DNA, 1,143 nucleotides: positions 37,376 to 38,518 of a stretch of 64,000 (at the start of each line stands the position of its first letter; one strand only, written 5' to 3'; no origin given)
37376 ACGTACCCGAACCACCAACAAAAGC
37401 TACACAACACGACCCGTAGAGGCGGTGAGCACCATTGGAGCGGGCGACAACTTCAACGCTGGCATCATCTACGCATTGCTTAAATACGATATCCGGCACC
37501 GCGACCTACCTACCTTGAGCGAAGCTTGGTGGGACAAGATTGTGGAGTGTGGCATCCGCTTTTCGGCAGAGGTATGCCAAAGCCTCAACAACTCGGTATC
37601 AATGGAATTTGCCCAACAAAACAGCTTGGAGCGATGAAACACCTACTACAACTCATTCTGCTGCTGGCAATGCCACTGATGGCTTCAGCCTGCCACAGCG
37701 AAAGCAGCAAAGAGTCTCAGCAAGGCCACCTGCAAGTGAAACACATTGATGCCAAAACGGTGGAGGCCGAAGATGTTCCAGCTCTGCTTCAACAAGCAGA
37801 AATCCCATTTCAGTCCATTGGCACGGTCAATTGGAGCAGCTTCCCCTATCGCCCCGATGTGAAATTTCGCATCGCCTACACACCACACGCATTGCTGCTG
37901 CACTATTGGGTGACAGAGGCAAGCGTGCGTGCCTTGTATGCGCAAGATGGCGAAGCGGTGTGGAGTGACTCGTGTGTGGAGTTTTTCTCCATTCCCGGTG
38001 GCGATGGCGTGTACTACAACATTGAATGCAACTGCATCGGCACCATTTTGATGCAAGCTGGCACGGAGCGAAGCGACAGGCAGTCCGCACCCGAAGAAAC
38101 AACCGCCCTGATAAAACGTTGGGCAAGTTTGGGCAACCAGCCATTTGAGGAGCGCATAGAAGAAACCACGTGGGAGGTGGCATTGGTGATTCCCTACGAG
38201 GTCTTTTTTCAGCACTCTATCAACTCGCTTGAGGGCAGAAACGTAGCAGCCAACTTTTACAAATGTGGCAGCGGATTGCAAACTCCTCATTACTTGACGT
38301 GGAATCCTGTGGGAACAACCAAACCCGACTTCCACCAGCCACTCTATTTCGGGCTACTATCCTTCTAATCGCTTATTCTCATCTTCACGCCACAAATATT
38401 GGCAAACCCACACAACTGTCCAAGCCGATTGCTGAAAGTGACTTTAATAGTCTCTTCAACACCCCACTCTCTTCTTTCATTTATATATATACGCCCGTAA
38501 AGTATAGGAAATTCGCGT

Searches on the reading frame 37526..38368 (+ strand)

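Call 3: search_protein_families(library=pfam, proteins=[window:37526-38368:+], max_evalue=0.01)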
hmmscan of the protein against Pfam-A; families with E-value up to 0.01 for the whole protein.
window:37526-38368:+ (280 aa): 1 family
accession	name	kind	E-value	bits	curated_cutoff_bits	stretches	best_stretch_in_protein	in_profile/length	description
PF16011.10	CBM9_2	-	1.5e-89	299.5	25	1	83-280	2-199/199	Carbohydrate-binding family 9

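Call 4: search_protein_families(library=ncbifam, proteins=[window:37526-38368:+], max_evalue=0.01)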
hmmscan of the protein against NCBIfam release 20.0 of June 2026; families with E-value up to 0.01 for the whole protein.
window:37526-38368:+ (280 aa): 0 families
